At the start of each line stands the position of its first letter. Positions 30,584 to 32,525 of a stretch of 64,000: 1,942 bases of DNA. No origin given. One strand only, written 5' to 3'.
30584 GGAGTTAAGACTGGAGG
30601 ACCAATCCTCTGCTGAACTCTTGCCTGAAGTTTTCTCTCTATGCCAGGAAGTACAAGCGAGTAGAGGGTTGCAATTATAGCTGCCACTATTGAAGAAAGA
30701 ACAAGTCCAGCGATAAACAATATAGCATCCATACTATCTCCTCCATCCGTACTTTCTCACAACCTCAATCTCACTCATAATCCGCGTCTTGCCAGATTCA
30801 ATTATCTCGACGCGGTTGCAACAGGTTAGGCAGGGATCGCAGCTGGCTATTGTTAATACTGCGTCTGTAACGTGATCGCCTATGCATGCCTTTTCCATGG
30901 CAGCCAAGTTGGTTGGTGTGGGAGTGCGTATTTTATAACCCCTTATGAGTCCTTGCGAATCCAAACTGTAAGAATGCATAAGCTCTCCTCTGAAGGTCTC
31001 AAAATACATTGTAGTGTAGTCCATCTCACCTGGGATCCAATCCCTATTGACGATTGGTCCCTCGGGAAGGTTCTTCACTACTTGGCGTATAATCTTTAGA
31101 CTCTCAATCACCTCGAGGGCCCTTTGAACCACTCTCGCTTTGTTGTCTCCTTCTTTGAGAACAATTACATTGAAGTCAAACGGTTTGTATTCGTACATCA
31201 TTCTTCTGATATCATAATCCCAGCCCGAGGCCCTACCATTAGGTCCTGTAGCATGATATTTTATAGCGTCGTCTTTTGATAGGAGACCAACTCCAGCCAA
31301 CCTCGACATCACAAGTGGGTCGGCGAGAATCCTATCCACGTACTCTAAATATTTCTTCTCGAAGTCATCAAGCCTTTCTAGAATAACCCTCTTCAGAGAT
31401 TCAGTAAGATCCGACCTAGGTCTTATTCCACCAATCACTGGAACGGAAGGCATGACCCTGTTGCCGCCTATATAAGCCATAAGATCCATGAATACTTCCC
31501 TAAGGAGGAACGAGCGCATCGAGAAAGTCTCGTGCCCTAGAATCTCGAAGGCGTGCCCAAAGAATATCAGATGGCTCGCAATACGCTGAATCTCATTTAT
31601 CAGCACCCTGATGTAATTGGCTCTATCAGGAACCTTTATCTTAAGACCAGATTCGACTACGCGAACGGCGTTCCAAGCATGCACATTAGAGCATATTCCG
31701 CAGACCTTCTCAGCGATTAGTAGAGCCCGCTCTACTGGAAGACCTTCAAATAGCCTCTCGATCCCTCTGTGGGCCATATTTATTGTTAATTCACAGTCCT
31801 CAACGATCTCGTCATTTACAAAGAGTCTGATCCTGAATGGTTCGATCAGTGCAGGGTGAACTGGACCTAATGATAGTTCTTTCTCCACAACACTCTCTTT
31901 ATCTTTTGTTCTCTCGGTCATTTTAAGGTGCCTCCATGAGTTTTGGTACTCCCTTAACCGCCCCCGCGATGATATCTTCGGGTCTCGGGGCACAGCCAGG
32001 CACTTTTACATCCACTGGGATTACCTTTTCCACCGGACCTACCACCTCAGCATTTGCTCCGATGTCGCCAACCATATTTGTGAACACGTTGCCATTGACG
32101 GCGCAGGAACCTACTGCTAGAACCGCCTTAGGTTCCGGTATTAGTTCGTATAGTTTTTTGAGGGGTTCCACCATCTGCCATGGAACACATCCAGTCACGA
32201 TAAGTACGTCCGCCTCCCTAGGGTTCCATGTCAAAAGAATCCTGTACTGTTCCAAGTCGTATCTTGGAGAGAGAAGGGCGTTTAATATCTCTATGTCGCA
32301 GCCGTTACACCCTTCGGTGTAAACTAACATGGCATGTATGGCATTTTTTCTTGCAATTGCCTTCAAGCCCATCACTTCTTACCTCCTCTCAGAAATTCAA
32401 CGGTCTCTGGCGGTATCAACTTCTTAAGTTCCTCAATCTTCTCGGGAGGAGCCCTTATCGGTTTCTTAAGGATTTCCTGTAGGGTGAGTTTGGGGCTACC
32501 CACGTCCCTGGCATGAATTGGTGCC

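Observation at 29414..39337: Hybrid membrane-bound [NiFe] hydrogenase: full Mrp module plus three polyferredoxins (16 predicted Fe-S clusters), with no recognisable NuoC subunit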

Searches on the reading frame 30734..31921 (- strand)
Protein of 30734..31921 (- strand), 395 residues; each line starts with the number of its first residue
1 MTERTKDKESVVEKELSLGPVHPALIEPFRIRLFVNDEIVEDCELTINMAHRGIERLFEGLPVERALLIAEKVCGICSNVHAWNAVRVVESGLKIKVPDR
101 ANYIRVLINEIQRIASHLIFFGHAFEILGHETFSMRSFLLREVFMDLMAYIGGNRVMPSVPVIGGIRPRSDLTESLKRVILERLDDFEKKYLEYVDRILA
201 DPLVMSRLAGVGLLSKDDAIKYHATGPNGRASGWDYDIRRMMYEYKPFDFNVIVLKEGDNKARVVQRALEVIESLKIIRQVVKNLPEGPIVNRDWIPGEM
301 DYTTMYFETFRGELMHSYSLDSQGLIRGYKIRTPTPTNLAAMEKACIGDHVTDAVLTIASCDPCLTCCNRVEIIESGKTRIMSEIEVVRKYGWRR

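Call 5: search_protein_families(library=pfam, max_evalue=0.01, proteins=[window:30734-31921:-])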
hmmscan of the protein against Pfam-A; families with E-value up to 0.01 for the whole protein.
window:30734-31921:- (395 aa): 2 families
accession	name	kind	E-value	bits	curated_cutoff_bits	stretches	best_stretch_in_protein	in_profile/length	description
PF00346.24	Complex1_49kDa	-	1.9e-47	162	24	2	128-294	2-168/271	Respiratory-chain NADH dehydrogenase, 49 Kd subunit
PF00374.24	NiFeSe_Hases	-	9.9e-20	71.4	25.8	1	52-123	1-72/508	Nickel-dependent hydrogenase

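Call 7: search_protein_families(library=ncbifam, max_evalue=0.01, proteins=[window:30734-31921:-])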
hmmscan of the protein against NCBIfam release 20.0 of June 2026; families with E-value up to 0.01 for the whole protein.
window:30734-31921:- (395 aa): 15 families
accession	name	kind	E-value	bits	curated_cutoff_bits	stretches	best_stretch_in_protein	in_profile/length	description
NF004739.1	PRK06075.1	equivalog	6.2e-67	226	360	2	15-294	2-281/384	NADH-quinone oxidoreductase subunit D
TIGR01962.1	NuoD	equivalog_domain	4.3e-59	200.3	459.35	2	16-293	5-282/386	NADH dehydrogenase (quinone) subunit D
NF040602.1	F420_dehyd_FpoD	exception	4.9e-55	187.1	600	1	14-368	8-370/372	F420H2 dehydrogenase subunit FpoD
NF008974.0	PRK12322.1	equivalog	1.8e-54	185.1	522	1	15-365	8-361/366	NADH-quinone oxidoreductase subunit D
NF009808.0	PRK13292.1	equivalog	8.6e-51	172.7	1156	1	15-294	409-688/791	NADH-quinone oxidoreductase subunit B/C/D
NF008728.0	PRK11742.1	equivalog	6.7e-49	166.7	840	1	16-290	217-491/598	NADH-quinone oxidoreductase subunit C/D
NF005649.0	PRK07415.1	equivalog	1.4e-42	146.1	583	1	16-292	13-290/394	NAD(P)H-quinone oxidoreductase subunit H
TIGR03295.1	frhA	equivalog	2.2e-22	79.6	392.5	2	36-199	24-193/412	coenzyme F420 hydrogenase subunit alpha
NF033181.1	NiFeSe_hydrog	equivalog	8.8e-18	64.5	600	1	30-123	17-109/507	nickel-dependent hydrogenase large subunit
NF007778.0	PRK10467.1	equivalog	6.7e-14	51.1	969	1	31-121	19-108/567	hydrogenase 2 large subunit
NF041785.2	VhuA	equivalog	1.3e-11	43.8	800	1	42-121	30-108/418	F420-non-reducing hydrogenase Vhu subunit A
NF007550.0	PRK10170.1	equivalog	3.3e-11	42.3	1101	1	30-121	32-123/597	Ni/Fe-hydrogenase large subunit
NF045518.1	H2_NiFeSe_large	exception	7.7e-11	41.5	780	1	30-123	17-109/485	NiFeSe hydrogenase large subunit HysA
NF040828.1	sulfhyd_ShyA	equivalog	1.1e-08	34.5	700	1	265-347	293-376/415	NAD(P)-dependent hydrogenase/sulfhydrogenase 2 subunit alpha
NF040832.1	sulfhyd_HydA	equivalog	3.1e-06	26.5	880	1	31-117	19-105/426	NADPH-dependent hydrogenase/sulfhydrogenase 1 subunit alpha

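Call 9: find_related_loci(query=window:30734-31921:-, collection=genome_contigs, flank=10000)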
Query window:30734-31921:- (395 aa) in genome_contigs; peptide patterns used: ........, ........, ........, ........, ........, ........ (x = any residue, [..] = any of these).
37 stretches matched a pattern; 29 encode a relative of the query (tblastn E <= 1e-3); 28 distinct loci.
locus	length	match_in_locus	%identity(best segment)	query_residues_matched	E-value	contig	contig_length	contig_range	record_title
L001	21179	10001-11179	91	1-395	0e+0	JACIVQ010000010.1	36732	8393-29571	MAG: Candidatus Methanomethylicales archaeon isolate MAG-3 Methanomethyliales_A3_bin1_Scaffold_10, whole genome shotgun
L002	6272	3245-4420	91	1-395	0e+0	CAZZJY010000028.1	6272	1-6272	MAG TPA_asm: uncultured Nitrososphaerota archaeon isolate binchicken_co25_125 genome assembly, contig: k141_46516, whole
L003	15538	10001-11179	90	1-395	0e+0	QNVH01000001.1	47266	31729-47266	MAG: Candidatus Methanomethylicota archaeon isolate WYZ-LMO10 Verstraetearchaeota_archaeon_WYZ-LMO10_contig-1, whole gen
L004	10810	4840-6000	89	9-395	0e+0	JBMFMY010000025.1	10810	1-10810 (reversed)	MAG: Candidatus Methanomethylicaceae archaeon isolate KM4337-33 NODE_25_length_10810_cov_3.636076, whole genome shotgun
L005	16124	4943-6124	85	1-395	0e+0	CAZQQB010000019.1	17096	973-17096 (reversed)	MAG TPA_asm: uncultured Nitrososphaerota archaeon isolate binchicken_co40_19 genome assembly, contig: NODE_1877_length_1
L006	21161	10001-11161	81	9-395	0e+0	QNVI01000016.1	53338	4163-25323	MAG: Candidatus Methanomethylicota archaeon isolate WYZ-LMO11 Verstraetearchaeota_archaeon_WYZ-LMO11_contig-16, whole ge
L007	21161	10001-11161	81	9-395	0e+0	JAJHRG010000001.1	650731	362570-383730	MAG: Candidatus Methanomethylicota archaeon isolate Bin S31 scaffold_1_c1, whole genome shotgun sequence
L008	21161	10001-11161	81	8-394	0e+0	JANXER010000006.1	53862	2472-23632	MAG: Candidatus Methanomethyliaceae archaeon isolate SKYB85 NODE_6_length_53862_cov_4.954933, whole genome shotgun seque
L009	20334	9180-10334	78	11-395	0e+0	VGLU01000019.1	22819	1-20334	MAG: Candidatus Methanomethylicota archaeon isolate M_DeepCast_400m_m2_128 M_DeepCast_400m_m2_128_Ga0194112_10003241, wh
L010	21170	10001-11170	77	6-394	0e+0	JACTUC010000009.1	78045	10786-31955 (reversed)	MAG: Candidatus Methanomethyliaceae archaeon isolate SPRUCE.2016.3.metabat2.33 SPRUCE.2016.3_scaffold_263, whole genome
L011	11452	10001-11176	78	5-395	0e+0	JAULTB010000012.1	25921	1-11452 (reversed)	MAG: Candidatus Methanosuratincola sp. XY_C20_T55_P1_bin.49 NODE_1215_length_25921_cov_8.785946, whole genome shotgun se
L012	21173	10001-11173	76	5-395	0e+0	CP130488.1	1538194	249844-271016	MAG: Candidatus Methanosuratincola petrocarbonis isolate LWZ-6 chromosome, complete genome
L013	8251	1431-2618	75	2-395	0e+0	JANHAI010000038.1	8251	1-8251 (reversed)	MAG: Candidatus Methanomethylicia archaeon isolate LCB019-004 scaffold_12721_c1, whole genome shotgun sequence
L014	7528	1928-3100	75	5-395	0e+0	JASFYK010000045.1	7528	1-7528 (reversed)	MAG: Thermoproteota archaeon isolate JZ_65_OP_bin_51 NODE_45_length_7528_cov_1.279962, whole genome shotgun sequence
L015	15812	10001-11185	73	1-395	0e+0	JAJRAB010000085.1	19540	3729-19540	MAG: Candidatus Methanomethylicus sp. isolate OWC_0001 OWC_0001_k121_50551266, whole genome shotgun sequence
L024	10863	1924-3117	65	1-395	4e-179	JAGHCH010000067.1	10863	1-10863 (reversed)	MAG: Candidatus Methanomethylicota archaeon isolate AUK277 PB_MBMC_231_c_000000000123, whole genome shotgun sequence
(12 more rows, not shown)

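Call 14: find_homologous_proteins(query=window:30734-31921:-, max_evalue=1e-20)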
Query window:30734-31921:- (395 aa): 1962 proteins with E <= 1e-20 among 6306 candidates; the best 120 are listed.
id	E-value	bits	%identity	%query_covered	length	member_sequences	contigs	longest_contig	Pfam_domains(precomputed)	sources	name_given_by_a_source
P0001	7.1e-251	850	93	100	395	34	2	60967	PF00374.25,PF00346.25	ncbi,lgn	ncbi:MAG: nickel-dependent hydrogenase large subunit [Candidatus Methanomethylicaceae archaeon]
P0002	1.3e-232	790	85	100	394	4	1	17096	PF00374.25,PF00346.25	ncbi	-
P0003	3.3e-223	759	82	98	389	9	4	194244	PF00374.25,PF00346.25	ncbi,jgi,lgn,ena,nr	ncbi:MAG: nickel-dependent hydrogenase large subunit [Candidatus Methanomethylicia archaeon]|jgi:ene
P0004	7.9e-223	757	82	98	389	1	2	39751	PF00374.25,PF00346.25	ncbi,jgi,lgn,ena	-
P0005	5.0e-222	755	82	98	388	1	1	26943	PF00374.25,PF00346.25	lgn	-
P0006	1.5e-221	753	82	97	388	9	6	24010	PF00374.25,PF00346.25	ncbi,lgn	ncbi:MAG: nickel-dependent hydrogenase large subunit [Candidatus Methanomethylicaceae archaeon]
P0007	1.0e-220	750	80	98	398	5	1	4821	PF00374.25,PF00346.25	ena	-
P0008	7.0e-220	748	81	98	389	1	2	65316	PF00374.25,PF00346.25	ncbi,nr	ncbi:MAG: nickel-dependent hydrogenase large subunit [Candidatus Methanomethyliaceae archaeon]|nr:ni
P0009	4.6e-218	742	79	98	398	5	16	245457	PF00374.25,PF00346.25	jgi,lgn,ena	jgi:energy-converting hydrogenase B subunit N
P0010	1.6e-212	723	78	98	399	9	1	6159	PF00374.25,PF00346.25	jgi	jgi:energy-converting hydrogenase B subunit N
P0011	1.5e-209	714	76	99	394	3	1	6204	PF00374.25,PF00346.25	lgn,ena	-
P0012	2.7e-209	713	75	99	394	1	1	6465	PF00374.25,PF00346.25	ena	-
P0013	1.2e-207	707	76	99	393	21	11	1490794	PF00374.25,PF00346.25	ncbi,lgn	ncbi:MAG: nickel-dependent hydrogenase large subunit [Candidatus Methanosuratincola petrocarbonis]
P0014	1.6e-207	707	76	99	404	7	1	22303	PF00374.25,PF00346.25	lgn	-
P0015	1.1e-206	704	76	98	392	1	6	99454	PF00374.25,PF00346.25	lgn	-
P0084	2.0e-127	443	53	93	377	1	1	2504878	PF00374.25,PF00346.25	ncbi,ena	-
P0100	9.2e-127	441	51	94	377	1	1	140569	PF00374.25,PF00346.25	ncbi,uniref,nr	ncbi:nickel-dependent hydrogenase large subunit [Methanobacterium alcaliphilum]|uniref:hydrogenase l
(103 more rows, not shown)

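Call 15: find_encoding_contigs(protein=P0084, flank=10000, max_places=1)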
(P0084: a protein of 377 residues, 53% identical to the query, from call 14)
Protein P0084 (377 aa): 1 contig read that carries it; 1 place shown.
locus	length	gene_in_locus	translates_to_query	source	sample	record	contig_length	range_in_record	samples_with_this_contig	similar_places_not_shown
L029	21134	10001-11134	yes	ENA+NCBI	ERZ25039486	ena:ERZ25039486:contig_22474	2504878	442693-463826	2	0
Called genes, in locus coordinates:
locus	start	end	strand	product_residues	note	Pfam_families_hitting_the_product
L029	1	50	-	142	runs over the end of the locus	PF01243:PNPOx_N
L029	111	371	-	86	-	PF07441:BofA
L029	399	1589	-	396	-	PF00764:Arginosuc_synth, PF20979:Arginosuc_syn_C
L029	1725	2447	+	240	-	PF24827:AstE_AspA_cat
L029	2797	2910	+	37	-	-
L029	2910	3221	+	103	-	PF01899:MNHE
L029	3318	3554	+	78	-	PF04066:MrpF_PhaF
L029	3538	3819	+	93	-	PF09882:EhaC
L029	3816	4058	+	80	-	PF13244:MbhD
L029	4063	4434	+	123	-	PF00420:Oxidored_q2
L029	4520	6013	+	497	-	PF10125:NADHdeh_related, PF00361:Proton_antipo_M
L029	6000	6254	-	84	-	-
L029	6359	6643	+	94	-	-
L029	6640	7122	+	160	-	PF04039:MnhB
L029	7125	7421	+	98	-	-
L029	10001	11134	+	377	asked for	PF00374:NiFeSe_Hases, PF00346:Complex1_49kDa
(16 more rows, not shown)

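Call 16: find_encoding_contigs(protein=window:30734-31921:-, flank=10000, max_places=3)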
Protein window:30734-31921:- (395 aa): no gene with exactly this product is on record in the collection.

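Call 20: search_solved_structures(query=window:30734-31921:-, max_evalue=0.00001)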
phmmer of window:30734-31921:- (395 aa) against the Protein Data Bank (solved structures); distinct sequences matched with E-value up to 0.00001: 116 (the best 60 are shown).
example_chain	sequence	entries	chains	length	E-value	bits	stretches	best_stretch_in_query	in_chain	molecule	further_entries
6cfw_L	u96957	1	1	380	2.1e-45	158.5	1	16-370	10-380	Membrane-bound hydrogenase subunit alpha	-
7z0s_E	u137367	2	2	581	1.4e-42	149.2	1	16-380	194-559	Formate hydrogenlyase subunit 5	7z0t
7eu3_H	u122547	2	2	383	5.7e-39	137.2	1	17-293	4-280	NAD(P)H-quinone oxidoreductase subunit H, chloroplastic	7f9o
2fug_4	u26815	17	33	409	1.9e-37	132.2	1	14-291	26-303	NADH-quinone oxidoreductase chain 4 | NADH-QUINONE OXIDOREDUCTASE SUBUNIT 4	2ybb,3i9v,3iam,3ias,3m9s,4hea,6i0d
6hum_H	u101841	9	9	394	5e-37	130.9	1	16-293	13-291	NAD(P)H-quinone oxidoreductase subunit H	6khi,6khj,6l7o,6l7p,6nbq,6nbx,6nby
7wfg_H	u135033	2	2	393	5.4e-37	130.7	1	16-293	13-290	NAD(P)H-quinone oxidoreductase subunit H, chloroplastic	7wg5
7p61_C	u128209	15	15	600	4e-35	124.6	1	16-291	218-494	NADH-quinone oxidoreductase subunit C/D | NADH-quinone oxidoreductase subunit CD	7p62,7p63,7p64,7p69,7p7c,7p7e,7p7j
7awt_D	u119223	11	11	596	5.6e-35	124.1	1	16-291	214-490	NADH-quinone oxidoreductase subunit C/D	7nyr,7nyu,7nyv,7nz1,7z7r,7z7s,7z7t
9taj_C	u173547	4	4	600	5.7e-35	124.1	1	16-291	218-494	NADH-quinone oxidoreductase subunit C/D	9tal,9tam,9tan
9grx_H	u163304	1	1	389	7.4e-35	123.7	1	16-293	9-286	NAD(P)H-quinone oxidoreductase subunit H, chloroplastic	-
7q5y_B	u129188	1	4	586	3.8e-32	114.8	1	8-289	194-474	NADH-quinone oxidoreductase subunit C/D 2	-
6u8y_L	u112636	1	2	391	1.2e-27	100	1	15-294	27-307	NADH dehydrogenase subunit D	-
9iho_D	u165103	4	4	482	6e-27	97.7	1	15-296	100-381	NUCM (49 kDa) subunit of mitochondrial NADH:ubiquinone oxidoreductase (Complex I)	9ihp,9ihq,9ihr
6g2j_D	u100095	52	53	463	1e-26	97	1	9-295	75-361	NADH dehydrogenase [ubiquinone] iron-sulfur protein 2, mitochondrial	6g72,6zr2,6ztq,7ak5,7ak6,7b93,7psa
7arc_D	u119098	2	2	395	1.2e-26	96.7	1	15-294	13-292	ND7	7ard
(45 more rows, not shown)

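Call 23: search_protein_families(library=pfam, max_evalue=10, proteins=[window:30734-31921:-])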
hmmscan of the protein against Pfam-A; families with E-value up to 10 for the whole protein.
window:30734-31921:- (395 aa): 3 families
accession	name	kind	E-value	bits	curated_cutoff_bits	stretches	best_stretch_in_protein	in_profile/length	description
PF00346.24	Complex1_49kDa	-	1.9e-47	162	24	2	128-294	2-168/271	Respiratory-chain NADH dehydrogenase, 49 Kd subunit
PF00374.24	NiFeSe_Hases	-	9.9e-20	71.4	25.8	2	52-123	1-72/508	Nickel-dependent hydrogenase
PF21284.3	C7_FIM2_N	-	3.8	7.6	27.1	1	70-78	3-11/24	Complement component C7, FIM2 N-terminal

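Call 25: find_encoding_contigs(protein=P0001, flank=10000, max_places=1)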
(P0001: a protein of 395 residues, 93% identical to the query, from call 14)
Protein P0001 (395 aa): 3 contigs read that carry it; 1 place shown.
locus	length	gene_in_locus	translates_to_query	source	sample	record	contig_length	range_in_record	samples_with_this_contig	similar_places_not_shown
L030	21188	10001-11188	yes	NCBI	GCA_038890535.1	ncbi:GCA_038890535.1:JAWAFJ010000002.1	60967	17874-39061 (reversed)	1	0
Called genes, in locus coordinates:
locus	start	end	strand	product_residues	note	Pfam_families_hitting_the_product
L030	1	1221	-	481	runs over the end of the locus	PF00587:tRNA-synt_2b, PF03129:HGTP_anticodon, PF09180:ProRS-C_1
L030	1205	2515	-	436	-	PF27218:MJ0043_C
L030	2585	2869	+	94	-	-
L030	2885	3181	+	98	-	PF01899:MNHE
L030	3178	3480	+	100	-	-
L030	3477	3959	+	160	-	PF03334:PhaG_MnhG_YufB (weak)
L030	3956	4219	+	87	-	PF13244:MbhD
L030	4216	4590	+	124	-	PF00420:Oxidored_q2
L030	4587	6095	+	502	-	PF00361:Proton_antipo_M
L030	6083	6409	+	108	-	PF27305:MJ1308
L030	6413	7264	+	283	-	PF04039:MnhB (weak)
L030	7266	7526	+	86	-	-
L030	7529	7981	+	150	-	PF00037:Fer4 (weak), PF00037:Fer4 (weak), PF14697:Fer4_21 (weak), PF12838:Fer4_7, PF13187:Fer4_9, PF00037:Fer4 (weak), PF13237:Fer4_10, PF14697:Fer4_21, +11 more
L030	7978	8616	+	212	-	-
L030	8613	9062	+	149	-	PF00037:Fer4, PF13237:Fer4_10, PF14697:Fer4_21, PF12838:Fer4_7, PF00037:Fer4, PF12838:Fer4_7, PF13237:Fer4_10, PF14697:Fer4_21, +21 more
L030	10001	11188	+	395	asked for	PF00374:NiFeSe_Hases, PF00346:Complex1_49kDa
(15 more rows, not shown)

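Call 54: find_encoding_contigs(protein=P0100, flank=10000, max_places=1)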
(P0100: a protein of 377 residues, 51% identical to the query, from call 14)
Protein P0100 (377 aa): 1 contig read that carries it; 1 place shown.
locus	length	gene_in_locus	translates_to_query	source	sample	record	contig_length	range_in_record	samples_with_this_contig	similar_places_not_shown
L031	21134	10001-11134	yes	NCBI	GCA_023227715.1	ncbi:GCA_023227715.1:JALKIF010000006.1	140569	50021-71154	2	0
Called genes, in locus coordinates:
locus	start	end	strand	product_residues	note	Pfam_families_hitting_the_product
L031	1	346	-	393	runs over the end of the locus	PF00764:Arginosuc_synth, PF24167:DUF7411 (faint), PF20979:Arginosuc_syn_C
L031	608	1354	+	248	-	PF24827:AstE_AspA_cat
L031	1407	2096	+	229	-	PF04307:YdjM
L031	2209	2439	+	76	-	-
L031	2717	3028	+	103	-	PF01899:MNHE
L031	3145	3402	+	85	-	PF04066:MrpF_PhaF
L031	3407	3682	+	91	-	PF03334:PhaG_MnhG_YufB (faint), PF09882:EhaC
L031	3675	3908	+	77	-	PF13244:MbhD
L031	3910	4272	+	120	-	PF00420:Oxidored_q2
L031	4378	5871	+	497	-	PF10125:NADHdeh_related (weak), PF00361:Proton_antipo_M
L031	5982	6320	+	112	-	PF27305:MJ1308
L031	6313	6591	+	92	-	-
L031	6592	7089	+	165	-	PF04039:MnhB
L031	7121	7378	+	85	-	-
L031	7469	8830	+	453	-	PF13237:Fer4_10 (weak), PF14697:Fer4_21 (weak), PF12838:Fer4_7 (weak), PF13187:Fer4_9, PF14697:Fer4_21, PF12838:Fer4_7, PF13187:Fer4_9, PF00037:Fer4, +19 more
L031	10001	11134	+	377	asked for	PF00374:NiFeSe_Hases, PF00346:Complex1_49kDa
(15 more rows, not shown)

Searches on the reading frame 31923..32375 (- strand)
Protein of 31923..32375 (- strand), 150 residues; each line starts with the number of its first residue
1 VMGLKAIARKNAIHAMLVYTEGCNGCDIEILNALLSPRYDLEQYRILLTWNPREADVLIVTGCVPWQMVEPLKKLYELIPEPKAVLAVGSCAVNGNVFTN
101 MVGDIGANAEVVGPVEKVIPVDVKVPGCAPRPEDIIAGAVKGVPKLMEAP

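Call 5: search_protein_families(library=pfam, max_evalue=0.01, proteins=[window:31923-32375:-])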
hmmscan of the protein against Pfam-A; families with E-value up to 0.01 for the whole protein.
window:31923-32375:- (150 aa): 1 family
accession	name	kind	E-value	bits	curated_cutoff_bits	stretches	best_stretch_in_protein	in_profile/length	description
PF01058.29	Oxidored_q6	-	4.6e-31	107.6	27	1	23-140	1-126/128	NADH ubiquinone oxidoreductase, 20 Kd subunit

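Call 7: search_protein_families(library=ncbifam, max_evalue=0.01, proteins=[window:31923-32375:-])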
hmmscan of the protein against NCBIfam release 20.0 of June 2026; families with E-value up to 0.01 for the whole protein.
window:31923-32375:- (150 aa): 18 families
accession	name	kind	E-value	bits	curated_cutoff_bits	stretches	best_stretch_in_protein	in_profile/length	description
NF005012.1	PRK06411.1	subfamily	8e-32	110.1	116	1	6-141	29-153/166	NADH-quinone oxidoreductase subunit NuoB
TIGR01957.1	nuoB_fam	subfamily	7.2e-30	103.8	142.7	1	13-141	16-137/145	NADH-quinone oxidoreductase subunit B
NF011388.0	PRK14813.1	equivalog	7.1e-26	91.2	294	1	21-141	35-148/189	NADH dehydrogenase subunit B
NF011393.0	PRK14818.1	equivalog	1.2e-25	90.1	255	1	6-141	26-150/173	NADH dehydrogenase subunit B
NF011395.0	PRK14820.1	equivalog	1.8e-25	89.8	263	1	6-141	28-152/180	NADH-quinone oxidoreductase subunit B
NF011391.0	PRK14816.1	equivalog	1.5e-24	86.7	283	1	8-141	49-172/196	NADH-quinone oxidoreductase subunit B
NF011390.0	PRK14815.1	equivalog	9.6e-24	83.7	281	1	9-141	31-152/183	NADH dehydrogenase subunit B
NF011394.0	PRK14819.1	equivalog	1.2e-22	80.8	312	1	20-137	37-147/264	NADH-quinone oxidoreductase subunit B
NF009808.0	PRK13292.1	equivalog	5.4e-22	77.5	1156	1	8-140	22-143/791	NADH-quinone oxidoreductase subunit B/C/D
NF011392.0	PRK14817.1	equivalog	6.3e-22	78.1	271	1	8-139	33-153/182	NADH-quinone oxidoreductase subunit B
NF011389.0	PRK14814.1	equivalog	9e-20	71.2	285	1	18-145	37-156/186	NADH dehydrogenase subunit B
TIGR03294.1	FrhG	equivalog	3.4e-12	46.6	245.5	1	40-137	35-135/228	coenzyme F420 hydrogenase subunit gamma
NF045520.1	H2_NiFeSe_small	exception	1.7e-05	24.4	470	1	74-140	136-203/314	NiFeSe hydrogenase small subunit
NF045875.1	F420_non_VhuG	exception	2.6e-05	23.6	450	1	61-136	85-157/286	F420-non-reducing hydrogenase subunit VhuG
NF040836.1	sulfhyd_HydD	equivalog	7.4e-05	22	500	1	53-136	52-147/261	NADPH-dependent hydrogenase/sulfhydrogenase 1 subunit delta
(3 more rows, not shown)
